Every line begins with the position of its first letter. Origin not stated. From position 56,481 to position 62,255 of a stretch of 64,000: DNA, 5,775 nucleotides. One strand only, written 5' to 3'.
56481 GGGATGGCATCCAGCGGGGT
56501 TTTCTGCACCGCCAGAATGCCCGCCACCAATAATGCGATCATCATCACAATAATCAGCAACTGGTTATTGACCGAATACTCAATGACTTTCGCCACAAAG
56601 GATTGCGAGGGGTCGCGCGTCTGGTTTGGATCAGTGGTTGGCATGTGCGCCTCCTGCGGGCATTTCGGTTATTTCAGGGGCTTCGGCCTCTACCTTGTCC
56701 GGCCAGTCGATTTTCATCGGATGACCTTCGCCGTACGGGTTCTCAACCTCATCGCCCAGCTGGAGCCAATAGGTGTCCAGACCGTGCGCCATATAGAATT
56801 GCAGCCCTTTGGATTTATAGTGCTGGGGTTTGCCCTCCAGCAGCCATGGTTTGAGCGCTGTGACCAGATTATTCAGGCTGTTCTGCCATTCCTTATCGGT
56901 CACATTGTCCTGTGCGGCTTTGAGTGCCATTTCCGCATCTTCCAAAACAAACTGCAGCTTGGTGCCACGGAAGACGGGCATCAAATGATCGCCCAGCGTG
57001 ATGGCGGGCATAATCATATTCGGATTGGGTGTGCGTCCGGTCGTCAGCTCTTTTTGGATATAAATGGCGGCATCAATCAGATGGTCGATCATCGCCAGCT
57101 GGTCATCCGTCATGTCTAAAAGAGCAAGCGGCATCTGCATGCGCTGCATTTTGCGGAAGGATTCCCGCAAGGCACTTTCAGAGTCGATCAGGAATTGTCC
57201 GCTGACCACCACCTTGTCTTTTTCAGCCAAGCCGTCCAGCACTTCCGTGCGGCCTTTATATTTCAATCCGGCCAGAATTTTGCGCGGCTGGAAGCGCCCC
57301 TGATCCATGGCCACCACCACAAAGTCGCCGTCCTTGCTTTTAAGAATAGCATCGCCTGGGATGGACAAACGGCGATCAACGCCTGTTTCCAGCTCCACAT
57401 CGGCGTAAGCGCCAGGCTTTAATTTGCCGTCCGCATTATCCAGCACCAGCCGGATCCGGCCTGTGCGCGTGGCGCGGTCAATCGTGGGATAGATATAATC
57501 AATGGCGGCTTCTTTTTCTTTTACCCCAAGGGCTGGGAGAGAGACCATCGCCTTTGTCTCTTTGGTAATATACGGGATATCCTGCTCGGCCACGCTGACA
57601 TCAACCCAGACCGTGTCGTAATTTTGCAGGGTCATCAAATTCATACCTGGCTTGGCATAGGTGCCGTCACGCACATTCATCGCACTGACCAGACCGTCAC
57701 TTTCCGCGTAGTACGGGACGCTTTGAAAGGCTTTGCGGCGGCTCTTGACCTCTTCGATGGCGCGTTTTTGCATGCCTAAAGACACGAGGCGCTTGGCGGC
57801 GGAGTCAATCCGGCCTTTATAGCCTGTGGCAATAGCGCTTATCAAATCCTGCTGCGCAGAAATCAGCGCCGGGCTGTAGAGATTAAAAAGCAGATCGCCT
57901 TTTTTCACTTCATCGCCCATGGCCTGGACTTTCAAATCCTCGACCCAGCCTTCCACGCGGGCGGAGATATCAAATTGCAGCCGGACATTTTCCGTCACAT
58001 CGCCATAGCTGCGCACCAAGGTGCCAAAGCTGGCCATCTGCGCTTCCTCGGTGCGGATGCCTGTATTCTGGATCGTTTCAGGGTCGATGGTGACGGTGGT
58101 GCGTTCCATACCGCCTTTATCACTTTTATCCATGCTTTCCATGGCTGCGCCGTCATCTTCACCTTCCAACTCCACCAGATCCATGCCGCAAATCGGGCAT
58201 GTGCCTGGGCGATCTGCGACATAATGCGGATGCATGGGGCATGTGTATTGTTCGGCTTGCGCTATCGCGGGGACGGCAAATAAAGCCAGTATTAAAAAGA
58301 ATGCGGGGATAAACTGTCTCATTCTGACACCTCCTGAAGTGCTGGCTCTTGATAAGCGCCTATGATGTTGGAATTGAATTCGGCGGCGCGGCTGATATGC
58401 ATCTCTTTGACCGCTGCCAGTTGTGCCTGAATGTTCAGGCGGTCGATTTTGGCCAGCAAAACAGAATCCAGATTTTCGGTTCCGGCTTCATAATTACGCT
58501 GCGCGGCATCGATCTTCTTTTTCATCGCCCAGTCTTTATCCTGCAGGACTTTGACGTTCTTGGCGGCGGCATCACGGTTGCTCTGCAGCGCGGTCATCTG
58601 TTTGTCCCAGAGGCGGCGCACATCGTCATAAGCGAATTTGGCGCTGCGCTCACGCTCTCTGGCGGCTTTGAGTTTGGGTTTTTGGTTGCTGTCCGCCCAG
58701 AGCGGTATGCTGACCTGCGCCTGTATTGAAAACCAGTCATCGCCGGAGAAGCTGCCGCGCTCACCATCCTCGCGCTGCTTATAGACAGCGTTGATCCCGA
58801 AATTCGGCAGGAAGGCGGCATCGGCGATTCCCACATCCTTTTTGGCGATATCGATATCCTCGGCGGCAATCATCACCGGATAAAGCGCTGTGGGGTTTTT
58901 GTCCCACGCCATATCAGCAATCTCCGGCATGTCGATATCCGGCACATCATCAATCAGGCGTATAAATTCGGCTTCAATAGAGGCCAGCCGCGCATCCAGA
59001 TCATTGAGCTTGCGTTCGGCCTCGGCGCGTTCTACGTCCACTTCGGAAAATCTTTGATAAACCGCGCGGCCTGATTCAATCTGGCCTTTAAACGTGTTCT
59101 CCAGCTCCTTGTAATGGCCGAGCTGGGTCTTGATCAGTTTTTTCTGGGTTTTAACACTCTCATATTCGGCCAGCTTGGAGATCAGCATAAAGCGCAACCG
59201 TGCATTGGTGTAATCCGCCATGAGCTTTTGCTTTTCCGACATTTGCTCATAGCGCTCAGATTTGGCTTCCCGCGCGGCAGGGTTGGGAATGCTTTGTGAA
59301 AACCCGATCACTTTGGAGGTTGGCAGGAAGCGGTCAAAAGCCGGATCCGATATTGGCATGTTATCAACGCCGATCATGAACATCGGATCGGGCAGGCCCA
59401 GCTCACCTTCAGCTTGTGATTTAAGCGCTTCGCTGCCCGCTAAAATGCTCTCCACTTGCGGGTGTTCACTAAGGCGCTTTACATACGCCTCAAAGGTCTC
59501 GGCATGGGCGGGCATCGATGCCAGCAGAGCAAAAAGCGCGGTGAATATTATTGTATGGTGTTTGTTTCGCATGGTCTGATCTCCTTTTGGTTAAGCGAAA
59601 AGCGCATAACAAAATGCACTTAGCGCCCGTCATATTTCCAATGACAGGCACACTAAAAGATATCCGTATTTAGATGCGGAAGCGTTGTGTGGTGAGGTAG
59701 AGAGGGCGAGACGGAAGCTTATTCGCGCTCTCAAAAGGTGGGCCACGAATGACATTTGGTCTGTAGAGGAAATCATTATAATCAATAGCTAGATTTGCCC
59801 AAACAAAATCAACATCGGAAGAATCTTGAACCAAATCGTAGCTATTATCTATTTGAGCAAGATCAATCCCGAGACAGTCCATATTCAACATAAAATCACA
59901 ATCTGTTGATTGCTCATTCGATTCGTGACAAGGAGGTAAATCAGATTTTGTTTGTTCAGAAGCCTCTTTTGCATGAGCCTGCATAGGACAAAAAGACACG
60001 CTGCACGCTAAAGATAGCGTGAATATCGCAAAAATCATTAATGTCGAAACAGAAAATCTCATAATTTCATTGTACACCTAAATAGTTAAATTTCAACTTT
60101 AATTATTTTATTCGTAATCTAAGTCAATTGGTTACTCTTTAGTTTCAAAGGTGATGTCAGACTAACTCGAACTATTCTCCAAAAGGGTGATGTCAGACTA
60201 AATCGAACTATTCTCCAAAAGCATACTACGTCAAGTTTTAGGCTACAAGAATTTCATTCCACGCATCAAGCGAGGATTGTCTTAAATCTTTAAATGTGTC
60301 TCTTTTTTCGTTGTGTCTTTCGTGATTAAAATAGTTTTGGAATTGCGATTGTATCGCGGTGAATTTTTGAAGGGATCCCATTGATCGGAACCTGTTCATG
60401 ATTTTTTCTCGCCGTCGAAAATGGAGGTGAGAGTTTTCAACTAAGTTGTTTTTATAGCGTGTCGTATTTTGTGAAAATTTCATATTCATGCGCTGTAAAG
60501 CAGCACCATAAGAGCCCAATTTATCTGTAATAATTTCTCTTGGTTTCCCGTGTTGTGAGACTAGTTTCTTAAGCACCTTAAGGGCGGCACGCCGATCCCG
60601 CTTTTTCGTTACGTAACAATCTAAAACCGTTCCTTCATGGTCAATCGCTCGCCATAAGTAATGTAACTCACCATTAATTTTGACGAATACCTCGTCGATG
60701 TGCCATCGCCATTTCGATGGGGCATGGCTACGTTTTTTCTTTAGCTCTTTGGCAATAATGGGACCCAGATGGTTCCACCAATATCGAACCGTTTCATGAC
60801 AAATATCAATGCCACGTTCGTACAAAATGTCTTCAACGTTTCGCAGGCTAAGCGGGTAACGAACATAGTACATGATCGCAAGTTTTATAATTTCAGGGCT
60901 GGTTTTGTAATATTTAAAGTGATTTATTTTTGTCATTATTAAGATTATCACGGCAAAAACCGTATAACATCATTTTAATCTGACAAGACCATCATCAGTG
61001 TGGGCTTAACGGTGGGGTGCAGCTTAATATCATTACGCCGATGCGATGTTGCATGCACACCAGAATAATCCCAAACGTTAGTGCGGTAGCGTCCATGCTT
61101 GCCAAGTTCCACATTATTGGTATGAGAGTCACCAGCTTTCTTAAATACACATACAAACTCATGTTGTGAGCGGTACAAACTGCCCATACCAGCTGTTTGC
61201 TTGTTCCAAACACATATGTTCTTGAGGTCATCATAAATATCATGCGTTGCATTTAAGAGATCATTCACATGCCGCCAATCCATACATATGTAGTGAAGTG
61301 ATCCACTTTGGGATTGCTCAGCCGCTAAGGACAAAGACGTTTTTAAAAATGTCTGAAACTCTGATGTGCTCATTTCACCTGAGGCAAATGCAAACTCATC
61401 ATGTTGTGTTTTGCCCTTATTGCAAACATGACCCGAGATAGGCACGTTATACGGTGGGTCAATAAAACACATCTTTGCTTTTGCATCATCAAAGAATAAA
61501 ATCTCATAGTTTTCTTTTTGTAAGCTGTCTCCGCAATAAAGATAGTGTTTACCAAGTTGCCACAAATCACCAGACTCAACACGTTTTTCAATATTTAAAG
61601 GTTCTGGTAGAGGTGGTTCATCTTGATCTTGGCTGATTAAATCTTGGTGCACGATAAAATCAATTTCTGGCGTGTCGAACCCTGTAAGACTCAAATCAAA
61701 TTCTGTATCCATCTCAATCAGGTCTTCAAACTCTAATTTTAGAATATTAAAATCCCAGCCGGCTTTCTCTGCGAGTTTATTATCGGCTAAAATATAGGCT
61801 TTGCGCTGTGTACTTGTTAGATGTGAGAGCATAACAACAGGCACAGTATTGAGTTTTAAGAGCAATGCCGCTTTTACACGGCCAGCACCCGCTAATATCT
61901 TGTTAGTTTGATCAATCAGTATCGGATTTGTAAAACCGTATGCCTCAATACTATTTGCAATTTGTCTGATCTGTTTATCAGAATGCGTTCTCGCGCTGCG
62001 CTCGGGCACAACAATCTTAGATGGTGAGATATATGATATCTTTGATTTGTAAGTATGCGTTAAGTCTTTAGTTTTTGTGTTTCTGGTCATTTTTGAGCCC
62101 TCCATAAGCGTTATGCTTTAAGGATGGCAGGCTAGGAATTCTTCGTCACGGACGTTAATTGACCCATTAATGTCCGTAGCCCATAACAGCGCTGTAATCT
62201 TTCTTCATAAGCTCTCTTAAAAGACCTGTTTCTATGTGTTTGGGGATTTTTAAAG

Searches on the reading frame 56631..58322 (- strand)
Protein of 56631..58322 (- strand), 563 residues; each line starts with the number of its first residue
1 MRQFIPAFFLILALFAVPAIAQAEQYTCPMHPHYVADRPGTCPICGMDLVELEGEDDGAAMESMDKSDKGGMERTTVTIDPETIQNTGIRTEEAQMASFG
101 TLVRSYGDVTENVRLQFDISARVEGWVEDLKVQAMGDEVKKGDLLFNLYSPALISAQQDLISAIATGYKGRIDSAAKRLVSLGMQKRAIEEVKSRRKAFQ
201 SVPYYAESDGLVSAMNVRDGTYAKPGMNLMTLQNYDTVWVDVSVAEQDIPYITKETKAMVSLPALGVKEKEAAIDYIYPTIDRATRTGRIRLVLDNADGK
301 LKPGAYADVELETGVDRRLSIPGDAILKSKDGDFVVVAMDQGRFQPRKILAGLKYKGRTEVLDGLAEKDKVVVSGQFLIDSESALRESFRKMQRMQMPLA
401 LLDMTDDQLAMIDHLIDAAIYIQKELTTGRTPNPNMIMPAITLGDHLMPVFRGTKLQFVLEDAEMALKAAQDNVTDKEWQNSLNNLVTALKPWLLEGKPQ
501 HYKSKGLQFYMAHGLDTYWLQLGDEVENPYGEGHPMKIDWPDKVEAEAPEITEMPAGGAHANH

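Call 73: search_protein_families(library=pfam, proteins=[window:56631-58322:-], max_evalue=0.00001)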
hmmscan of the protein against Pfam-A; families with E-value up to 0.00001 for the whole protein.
window:56631-58322:- (563 aa): 3 families
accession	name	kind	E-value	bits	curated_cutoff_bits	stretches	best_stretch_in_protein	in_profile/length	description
PF16576.10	HlyD_D23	-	1.7e-63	214.2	30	1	102-307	5-214/214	Barrel-sandwich domain of CusB or HlyD membrane-fusion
PF19335.5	HMBD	-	7.7e-14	51.8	23.6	1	26-51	2-27/28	Heavy metal binding domain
PF13437.12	HlyD_3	-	3.1e-13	50.8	22.2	1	206-304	4-106/106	HlyD family secretion protein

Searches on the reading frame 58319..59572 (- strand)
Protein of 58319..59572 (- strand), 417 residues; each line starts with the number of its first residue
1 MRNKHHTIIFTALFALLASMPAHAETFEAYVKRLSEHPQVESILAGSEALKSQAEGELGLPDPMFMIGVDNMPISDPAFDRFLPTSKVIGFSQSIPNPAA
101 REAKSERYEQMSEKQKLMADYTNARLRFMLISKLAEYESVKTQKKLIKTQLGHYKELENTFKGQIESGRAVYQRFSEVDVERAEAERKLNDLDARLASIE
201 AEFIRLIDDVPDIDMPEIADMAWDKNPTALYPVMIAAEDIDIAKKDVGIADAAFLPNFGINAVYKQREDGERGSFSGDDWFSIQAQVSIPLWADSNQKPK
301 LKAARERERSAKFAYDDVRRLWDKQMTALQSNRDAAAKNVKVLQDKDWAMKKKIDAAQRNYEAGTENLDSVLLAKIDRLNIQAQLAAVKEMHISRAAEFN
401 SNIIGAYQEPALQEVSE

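Call 73: search_protein_families(library=pfam, proteins=[window:58319-59572:-], max_evalue=0.00001)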
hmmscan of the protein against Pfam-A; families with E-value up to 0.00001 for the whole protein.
window:58319-59572:- (417 aa): 1 family
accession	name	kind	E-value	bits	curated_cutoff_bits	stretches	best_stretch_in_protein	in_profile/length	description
PF02321.23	OEP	-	1.1e-26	94.2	22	2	233-390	15-173/187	Outer membrane efflux protein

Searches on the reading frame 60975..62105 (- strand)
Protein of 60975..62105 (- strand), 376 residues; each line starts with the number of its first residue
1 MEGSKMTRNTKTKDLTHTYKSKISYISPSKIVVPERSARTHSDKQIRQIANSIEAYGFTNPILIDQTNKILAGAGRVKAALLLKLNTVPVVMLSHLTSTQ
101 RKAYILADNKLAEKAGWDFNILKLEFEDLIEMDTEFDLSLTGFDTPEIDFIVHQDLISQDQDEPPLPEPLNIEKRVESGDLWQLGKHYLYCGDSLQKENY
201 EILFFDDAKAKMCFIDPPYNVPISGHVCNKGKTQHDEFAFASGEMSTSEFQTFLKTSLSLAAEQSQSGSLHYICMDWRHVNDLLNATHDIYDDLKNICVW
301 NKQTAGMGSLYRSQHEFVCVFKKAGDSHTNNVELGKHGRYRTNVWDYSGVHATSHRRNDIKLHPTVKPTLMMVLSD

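Call 73: search_protein_families(library=pfam, proteins=[window:60975-62105:-], max_evalue=0.00001)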
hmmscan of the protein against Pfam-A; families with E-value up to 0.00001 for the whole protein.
window:60975-62105:- (376 aa): 1 family
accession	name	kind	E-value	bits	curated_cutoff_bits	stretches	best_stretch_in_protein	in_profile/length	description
PF01555.25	N6_N4_Mtase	-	4.5e-11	43.6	26.7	1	211-372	2-171/221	DNA methylase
